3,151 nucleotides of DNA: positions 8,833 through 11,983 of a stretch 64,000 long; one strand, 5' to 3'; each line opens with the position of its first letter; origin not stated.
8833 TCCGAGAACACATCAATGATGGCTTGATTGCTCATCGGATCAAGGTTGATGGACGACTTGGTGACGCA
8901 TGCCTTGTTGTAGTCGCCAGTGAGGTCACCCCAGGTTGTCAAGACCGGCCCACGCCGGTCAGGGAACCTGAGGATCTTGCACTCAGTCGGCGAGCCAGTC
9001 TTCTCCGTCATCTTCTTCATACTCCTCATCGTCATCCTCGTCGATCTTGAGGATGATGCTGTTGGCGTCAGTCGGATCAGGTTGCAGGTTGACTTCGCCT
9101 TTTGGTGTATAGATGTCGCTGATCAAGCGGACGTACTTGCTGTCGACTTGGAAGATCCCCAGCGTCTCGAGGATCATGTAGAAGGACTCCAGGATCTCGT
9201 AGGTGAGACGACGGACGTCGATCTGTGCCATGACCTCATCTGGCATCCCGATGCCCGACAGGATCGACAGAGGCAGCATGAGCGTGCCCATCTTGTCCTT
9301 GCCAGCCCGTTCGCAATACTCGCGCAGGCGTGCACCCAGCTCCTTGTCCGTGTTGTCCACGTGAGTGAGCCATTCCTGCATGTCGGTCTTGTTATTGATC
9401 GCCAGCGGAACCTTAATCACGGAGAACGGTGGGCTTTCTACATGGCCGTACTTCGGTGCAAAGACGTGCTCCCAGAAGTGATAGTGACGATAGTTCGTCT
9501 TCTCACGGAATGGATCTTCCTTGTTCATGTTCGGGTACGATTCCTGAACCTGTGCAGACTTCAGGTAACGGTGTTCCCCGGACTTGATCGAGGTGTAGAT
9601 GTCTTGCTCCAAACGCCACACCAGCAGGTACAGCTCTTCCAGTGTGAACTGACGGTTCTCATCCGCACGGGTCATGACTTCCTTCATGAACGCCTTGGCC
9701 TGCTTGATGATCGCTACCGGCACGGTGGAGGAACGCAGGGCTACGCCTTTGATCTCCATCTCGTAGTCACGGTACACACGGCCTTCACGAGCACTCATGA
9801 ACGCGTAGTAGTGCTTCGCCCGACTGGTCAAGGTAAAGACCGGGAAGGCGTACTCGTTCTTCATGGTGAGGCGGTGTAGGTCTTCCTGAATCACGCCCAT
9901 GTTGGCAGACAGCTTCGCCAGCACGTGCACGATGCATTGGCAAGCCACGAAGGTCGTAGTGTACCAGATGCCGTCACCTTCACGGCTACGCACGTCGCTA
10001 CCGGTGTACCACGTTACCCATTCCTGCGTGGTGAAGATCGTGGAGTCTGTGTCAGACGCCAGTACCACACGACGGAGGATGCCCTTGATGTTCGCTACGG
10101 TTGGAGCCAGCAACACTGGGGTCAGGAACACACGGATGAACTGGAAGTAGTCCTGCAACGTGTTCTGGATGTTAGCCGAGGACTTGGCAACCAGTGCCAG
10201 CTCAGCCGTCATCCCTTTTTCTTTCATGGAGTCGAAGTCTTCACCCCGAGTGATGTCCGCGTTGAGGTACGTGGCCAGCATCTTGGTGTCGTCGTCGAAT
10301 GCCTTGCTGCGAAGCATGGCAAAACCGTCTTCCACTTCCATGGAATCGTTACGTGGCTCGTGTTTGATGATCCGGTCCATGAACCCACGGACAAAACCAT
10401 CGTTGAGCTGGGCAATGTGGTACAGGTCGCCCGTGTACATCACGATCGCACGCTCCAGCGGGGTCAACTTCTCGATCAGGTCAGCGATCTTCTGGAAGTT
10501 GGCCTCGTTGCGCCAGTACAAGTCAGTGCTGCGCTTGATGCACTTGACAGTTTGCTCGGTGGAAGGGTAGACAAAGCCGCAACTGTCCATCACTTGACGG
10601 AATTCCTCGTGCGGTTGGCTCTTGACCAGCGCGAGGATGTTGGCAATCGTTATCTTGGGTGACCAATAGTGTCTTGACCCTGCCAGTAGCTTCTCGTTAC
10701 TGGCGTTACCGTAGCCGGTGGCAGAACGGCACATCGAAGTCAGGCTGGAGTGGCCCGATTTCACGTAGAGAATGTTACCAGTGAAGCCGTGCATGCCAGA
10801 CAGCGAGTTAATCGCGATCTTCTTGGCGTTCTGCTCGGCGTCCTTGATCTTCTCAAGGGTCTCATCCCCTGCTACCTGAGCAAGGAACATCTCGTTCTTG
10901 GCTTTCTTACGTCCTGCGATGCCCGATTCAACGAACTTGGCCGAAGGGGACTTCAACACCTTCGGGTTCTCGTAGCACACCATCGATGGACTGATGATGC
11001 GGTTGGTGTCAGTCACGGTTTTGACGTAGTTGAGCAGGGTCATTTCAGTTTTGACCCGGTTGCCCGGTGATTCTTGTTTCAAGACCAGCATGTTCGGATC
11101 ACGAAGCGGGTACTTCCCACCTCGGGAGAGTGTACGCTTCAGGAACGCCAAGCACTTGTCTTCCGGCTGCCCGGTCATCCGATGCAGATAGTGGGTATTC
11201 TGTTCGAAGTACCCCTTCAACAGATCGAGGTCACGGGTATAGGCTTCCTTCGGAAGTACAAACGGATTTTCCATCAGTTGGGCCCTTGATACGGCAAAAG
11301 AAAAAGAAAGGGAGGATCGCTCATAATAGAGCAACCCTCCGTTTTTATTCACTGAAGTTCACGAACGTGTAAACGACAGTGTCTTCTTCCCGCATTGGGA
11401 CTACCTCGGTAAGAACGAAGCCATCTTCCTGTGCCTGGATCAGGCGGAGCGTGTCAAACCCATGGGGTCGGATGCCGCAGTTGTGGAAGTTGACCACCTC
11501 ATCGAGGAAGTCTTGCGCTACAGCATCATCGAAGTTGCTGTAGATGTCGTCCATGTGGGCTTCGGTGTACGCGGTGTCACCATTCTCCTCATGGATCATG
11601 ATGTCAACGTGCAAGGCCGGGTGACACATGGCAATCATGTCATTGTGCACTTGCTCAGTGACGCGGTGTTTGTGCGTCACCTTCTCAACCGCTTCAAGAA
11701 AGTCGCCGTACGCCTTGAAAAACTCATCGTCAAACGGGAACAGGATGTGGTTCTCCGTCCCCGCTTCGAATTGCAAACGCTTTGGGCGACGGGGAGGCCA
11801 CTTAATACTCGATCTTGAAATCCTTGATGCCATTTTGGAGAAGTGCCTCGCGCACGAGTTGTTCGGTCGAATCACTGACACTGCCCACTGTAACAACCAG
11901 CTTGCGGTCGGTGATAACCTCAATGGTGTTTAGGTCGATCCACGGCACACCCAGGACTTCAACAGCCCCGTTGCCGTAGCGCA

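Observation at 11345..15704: Tandem array of ten highly diverged small proteins that appear to share one fold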

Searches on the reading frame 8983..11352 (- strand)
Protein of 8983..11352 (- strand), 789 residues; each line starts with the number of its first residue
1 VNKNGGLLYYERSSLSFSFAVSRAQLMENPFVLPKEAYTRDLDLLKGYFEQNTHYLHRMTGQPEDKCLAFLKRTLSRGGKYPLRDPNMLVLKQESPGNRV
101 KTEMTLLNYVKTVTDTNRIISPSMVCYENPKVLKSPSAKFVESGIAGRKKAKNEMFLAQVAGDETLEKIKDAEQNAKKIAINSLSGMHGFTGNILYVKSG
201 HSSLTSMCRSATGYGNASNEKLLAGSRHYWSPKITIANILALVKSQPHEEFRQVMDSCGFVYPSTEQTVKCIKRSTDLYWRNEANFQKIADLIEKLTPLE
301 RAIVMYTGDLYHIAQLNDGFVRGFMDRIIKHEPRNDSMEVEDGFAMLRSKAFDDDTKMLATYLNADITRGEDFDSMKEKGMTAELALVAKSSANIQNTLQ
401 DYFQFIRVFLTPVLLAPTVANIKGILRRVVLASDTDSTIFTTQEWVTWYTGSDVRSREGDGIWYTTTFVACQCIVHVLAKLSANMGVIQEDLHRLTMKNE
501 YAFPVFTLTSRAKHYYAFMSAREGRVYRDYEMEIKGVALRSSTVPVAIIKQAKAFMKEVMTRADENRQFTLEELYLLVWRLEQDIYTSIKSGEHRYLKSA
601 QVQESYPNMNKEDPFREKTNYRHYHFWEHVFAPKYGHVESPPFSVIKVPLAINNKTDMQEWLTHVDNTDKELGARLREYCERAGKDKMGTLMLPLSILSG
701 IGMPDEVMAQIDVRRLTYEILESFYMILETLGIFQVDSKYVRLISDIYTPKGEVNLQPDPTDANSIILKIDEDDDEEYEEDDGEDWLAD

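Call 8: find_related_loci(query=window:8983-11352:-, collection=viral_contigs, flank=10000)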
Query window:8983-11352:- (789 aa) in viral_contigs; peptide patterns used: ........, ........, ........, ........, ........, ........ (x = any residue, [..] = any of these).
88 stretches matched a pattern; 21 encode a relative of the query (tblastn E <= 1e-3); 21 distinct loci.
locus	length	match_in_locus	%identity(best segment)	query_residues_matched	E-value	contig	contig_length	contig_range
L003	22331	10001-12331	97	13-789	0e+0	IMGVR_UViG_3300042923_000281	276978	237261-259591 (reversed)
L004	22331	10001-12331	95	13-789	0e+0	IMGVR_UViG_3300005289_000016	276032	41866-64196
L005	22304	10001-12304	77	1-767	0e+0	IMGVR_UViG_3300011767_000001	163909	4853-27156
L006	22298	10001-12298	77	1-767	0e+0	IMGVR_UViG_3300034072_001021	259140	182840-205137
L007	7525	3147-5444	77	1-767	0e+0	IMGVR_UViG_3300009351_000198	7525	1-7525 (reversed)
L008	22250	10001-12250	78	17-765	0e+0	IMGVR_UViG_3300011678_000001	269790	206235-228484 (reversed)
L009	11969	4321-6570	78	17-765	0e+0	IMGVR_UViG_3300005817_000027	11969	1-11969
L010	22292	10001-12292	76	1-765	0e+0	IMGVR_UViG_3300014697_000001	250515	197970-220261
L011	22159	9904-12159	78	15-767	0e+0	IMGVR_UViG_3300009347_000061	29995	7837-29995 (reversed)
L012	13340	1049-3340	76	1-765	0e+0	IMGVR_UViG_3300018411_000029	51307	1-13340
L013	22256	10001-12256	76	17-767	0e+0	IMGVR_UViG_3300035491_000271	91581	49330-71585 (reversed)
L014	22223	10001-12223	76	27-767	0e+0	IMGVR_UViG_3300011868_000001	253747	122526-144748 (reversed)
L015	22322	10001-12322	72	13-786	0e+0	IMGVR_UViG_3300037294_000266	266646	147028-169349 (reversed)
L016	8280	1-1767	94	201-789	0e+0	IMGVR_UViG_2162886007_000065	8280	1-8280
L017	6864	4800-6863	77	27-714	0e+0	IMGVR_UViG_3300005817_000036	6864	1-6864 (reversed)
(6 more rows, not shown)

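Call 19: search_dna_similar(query=window:8983-11352:-, collection=phages, mode=protein, max_rows=60, rows=spread)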
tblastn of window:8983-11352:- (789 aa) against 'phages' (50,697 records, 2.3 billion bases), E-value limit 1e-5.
Records with a match: 304; places in all: 305; records where one place covers at least 80% of the query: 290.
Best place of each record, by identity: 80-90% 1; <60% 303.
By first word of the organism name: Pseudomonas 81; Erwinia 62; Salmonella 24; Vibrio 23; Serratia 21; Aeromonas 20; Klebsiella 16; Ralstonia 13; Bacillus 9; Burkholderia 4; and 16 more.
By host as written in the record: Erwinia amylovora 35; Pseudomonas aeruginosa 32; - 30; Erwinia amylovora ATCC 29780 19; Klebsiella pneumoniae 14; Aeromonas hydrophila 10; Pseudomonas aeruginosa PAO1 8; Ralstonia solanacearum 6; and 83 more.
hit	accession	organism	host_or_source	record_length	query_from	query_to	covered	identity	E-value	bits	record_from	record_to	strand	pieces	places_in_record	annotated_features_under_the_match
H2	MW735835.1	Pseudomonas phage pPa_SNUABM_DT01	Pseudomonas aeruginosa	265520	15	767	95%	80.1%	0e+0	1300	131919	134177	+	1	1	putative DNA polymerase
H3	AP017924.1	Ralstonia phage RP12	Ralstonia solanacearum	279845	29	748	91%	37.1%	5e-150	492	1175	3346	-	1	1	putative T4-like DNA polymerase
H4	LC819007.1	Ralstonia phage FLC4-3B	Ralstonia pseudosolanacearum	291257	27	748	92%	35.9%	7e-154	503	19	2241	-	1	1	putative T4-like DNA polymarase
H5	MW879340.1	Erwinia phage pEa_SNUABM_48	Erwinia amylovora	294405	31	746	91%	35.6%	3e-125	420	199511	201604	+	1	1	hypothetical protein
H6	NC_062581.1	Pseudomonas phage Psa21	Pseudomonas syringae actinidae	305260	27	748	92%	35.2%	1e-139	461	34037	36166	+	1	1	DNA polymerase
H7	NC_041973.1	Erwinia phage vB_EamM_RAY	Erwinia amylovora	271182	31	746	91%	35.1%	1e-126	424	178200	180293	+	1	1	DNA polymerase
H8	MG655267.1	Erwinia phage vB_EamM_Bosolaphorus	Erwinia amylovora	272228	31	746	91%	35.0%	4e-126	422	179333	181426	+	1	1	hypothetical protein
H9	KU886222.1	Erwinia phage vB_EamM_Special G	Erwinia amylovora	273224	31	746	91%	35.0%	6e-126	422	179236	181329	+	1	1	223: hypothetical protein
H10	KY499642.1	Vibrio phage pVa-21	Vibrio alginolyticus rm-8403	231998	31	748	91%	34.8%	2e-140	464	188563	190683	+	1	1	hypothetical protein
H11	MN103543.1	Pseudomonas phage vB_PaeM_PS119XW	-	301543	27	748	92%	34.4%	3e-138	457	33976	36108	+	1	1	hypothetical protein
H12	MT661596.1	Proteus phage 10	Proteus mirabilis 3b10_21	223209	31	746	91%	34.6%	3e-126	422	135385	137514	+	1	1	DNA polymerase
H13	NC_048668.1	Serratia phage vB_SmaM_ 2050HW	Serratia marcescens wk2050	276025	14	746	93%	33.2%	8e-130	433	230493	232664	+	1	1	DNA polymerase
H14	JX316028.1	Erwinia phage phiEaH2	Erwinia amylovora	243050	13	748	93%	33.1%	8e-118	398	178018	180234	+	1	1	hypothetical protein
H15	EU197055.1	Pseudomonas phage 201phi2-1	-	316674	21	748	92%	33.3%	4e-128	428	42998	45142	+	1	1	hypothetical protein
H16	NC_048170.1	Escherichia phage vB_EcoM_Goslar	Escherichia coli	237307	26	753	92%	33.0%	6e-113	384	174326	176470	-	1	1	DNA polymerase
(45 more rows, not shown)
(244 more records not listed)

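Call 21: get_annotated_region(hit=H15, flank=10000)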
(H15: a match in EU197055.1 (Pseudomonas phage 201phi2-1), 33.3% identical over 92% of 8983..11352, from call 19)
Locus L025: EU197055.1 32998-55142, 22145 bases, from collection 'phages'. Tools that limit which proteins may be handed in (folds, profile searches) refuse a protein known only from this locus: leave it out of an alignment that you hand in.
description: Pseudomonas phage 201phi2-1, complete genome.
organism: Pseudomonas phage 201phi2-1 (NCBI taxid 198110)
taxonomy: Viruses; Duplodnaviria; Heunggongvirae; Uroviricota; Caudoviricetes; Serwervirus; Serwervirus 201phi21
host: -; source: -; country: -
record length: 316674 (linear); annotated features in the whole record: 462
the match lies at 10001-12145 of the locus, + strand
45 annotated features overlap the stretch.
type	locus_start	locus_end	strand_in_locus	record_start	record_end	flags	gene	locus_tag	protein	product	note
CDS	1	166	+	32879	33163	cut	-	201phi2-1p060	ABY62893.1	hypothetical protein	gp60; ORF060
CDS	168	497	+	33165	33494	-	-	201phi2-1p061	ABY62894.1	hypothetical protein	gp61; ORF061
CDS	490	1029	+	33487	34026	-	-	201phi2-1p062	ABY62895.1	virion structural protein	gp62; similar to phiKZ gp40 and dual specificity phosphatases; ORF062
CDS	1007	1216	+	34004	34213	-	-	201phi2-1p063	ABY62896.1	hypothetical protein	gp63; ORF063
CDS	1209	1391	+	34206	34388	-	-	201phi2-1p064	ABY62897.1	hypothetical protein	gp64; ORF064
CDS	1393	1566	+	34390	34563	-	-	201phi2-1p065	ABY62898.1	hypothetical protein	gp65; ORF065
CDS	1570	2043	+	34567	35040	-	-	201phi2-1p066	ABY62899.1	hypothetical protein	gp66; similar to phiKZ gp41; ORF066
CDS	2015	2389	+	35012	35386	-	-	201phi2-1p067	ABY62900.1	hypothetical protein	gp67; ORF067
CDS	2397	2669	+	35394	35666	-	-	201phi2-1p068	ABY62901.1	hypothetical protein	gp68; ORF068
CDS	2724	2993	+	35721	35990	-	-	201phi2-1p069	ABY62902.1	hypothetical protein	gp69; ORF069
CDS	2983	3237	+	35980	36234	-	-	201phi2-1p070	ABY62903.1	hypothetical protein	gp70; ORF070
CDS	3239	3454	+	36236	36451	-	-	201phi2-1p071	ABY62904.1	hypothetical protein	gp71; ORF071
CDS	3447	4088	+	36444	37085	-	-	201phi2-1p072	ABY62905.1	hypothetical protein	gp72; ORF072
CDS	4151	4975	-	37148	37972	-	-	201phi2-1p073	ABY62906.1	protein of unknown function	gp73; identified using mass spectrometry; similar to phiKZ gp42 and EL gp14; ORF073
CDS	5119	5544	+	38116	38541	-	-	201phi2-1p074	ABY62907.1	hypothetical protein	gp74; ORF074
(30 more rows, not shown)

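Call 52: get_annotated_region(hit=H6, flank=9000)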
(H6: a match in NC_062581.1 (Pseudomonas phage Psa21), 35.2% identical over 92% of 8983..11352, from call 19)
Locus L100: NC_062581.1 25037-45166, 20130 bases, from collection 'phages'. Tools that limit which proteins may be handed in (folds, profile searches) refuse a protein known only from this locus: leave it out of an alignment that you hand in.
description: Pseudomonas phage Psa21, complete genome.
organism: Pseudomonas phage Psa21 (NCBI taxid 2530023)
taxonomy: Viruses; Duplodnaviria; Heunggongvirae; Uroviricota; Caudoviricetes; Tepukevirus; Tepukevirus Psa21
host: Pseudomonas syringae actinidae; source: Leaf Litter (L1), Te Puke; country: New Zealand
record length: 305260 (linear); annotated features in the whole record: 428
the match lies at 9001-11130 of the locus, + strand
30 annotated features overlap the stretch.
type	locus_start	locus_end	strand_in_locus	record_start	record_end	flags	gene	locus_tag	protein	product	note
CDS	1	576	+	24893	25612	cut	-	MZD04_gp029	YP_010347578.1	putative dual-specificity phosphatase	-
CDS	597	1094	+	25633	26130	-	-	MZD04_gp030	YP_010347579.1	hypothetical protein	-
CDS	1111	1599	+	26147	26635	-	-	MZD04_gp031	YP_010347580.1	hypothetical protein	-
CDS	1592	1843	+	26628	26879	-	-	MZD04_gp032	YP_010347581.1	hypothetical protein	-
CDS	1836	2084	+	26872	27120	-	-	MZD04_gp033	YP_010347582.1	hypothetical protein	-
CDS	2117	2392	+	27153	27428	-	-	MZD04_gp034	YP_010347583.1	hypothetical protein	-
CDS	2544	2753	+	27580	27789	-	-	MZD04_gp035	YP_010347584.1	hypothetical protein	-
CDS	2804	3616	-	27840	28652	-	-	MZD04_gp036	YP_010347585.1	hypothetical protein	-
CDS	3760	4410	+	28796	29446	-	-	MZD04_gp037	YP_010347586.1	putative GIY-YIG endonuclease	-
CDS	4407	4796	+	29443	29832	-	-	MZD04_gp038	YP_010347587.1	hypothetical protein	-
CDS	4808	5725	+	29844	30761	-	-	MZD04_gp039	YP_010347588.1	hypothetical protein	-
CDS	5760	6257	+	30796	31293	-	-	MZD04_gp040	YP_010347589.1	hypothetical protein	-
CDS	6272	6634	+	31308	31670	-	-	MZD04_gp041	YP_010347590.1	hypothetical protein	-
CDS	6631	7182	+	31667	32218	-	-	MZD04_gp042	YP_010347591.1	hypothetical protein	-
CDS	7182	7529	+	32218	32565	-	-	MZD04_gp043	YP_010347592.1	hypothetical protein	-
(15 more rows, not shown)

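Call 58: get_annotated_region(hit=H3, flank=8000)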
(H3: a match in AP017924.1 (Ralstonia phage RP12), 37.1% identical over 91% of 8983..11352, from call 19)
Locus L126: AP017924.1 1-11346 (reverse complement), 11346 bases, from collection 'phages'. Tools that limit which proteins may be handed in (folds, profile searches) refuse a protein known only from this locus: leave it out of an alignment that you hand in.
description: Ralstonia phage RP12 DNA, complete genome.
organism: Ralstonia phage RP12 (NCBI taxid 1923889)
taxonomy: Viruses; Duplodnaviria; Heunggongvirae; Uroviricota; Caudoviricetes; Ripduovirus; Ripduovirus RP12
host: Ralstonia solanacearum; source: -; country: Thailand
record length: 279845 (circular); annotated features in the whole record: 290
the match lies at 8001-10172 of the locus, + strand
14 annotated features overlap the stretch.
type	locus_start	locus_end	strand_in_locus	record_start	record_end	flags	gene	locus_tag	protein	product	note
CDS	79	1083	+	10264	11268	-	-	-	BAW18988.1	hypothetical protein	ORF014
CDS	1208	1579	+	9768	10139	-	-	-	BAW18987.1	hypothetical protein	ORF013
CDS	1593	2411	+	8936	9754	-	-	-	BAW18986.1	hypothetical protein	ORF012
CDS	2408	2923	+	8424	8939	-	-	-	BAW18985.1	hypothetical protein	ORF011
CDS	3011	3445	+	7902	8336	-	-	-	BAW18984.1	hypothetical protein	ORF010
CDS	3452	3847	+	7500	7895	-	-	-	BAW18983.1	hypothetical protein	ORF009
CDS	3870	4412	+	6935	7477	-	-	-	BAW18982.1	hypothetical protein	ORF008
CDS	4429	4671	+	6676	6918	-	-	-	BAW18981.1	hypothetical protein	ORF007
CDS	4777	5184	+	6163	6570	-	-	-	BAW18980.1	hypothetical protein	ORF006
CDS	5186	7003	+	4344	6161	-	-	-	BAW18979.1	hypothetical protein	ORF005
CDS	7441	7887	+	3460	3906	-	-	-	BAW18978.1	hypothetical protein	ORF004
CDS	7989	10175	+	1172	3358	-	-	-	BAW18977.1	putative T4-like DNA polymerase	ORF003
CDS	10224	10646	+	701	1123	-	-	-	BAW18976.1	hypothetical protein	ORF002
CDS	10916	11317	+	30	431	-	-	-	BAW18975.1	hypothetical protein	ORF001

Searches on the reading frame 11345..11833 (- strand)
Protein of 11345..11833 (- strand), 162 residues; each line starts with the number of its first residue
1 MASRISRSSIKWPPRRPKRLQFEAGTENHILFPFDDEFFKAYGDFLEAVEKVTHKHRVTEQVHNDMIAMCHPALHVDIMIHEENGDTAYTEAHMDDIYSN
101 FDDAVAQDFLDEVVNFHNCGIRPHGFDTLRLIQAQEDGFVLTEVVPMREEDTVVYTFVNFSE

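Call 9: search_protein_families(library=pfam, max_evalue=1, proteins=[window:11345-11833:-])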
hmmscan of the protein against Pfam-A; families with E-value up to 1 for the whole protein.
window:11345-11833:- (162 aa): 1 family
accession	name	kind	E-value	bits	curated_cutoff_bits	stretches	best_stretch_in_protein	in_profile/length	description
PF13857.12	Ank_5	-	0.16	12.8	27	1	61-91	26-55/56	Ankyrin repeats (many copies)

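Call 82: search_protein_families(library=phrogs, max_evalue=0.1, proteins=[window:11345-11776:-])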
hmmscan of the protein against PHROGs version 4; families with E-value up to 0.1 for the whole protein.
window:11345-11776:- (143 aa): 0 families
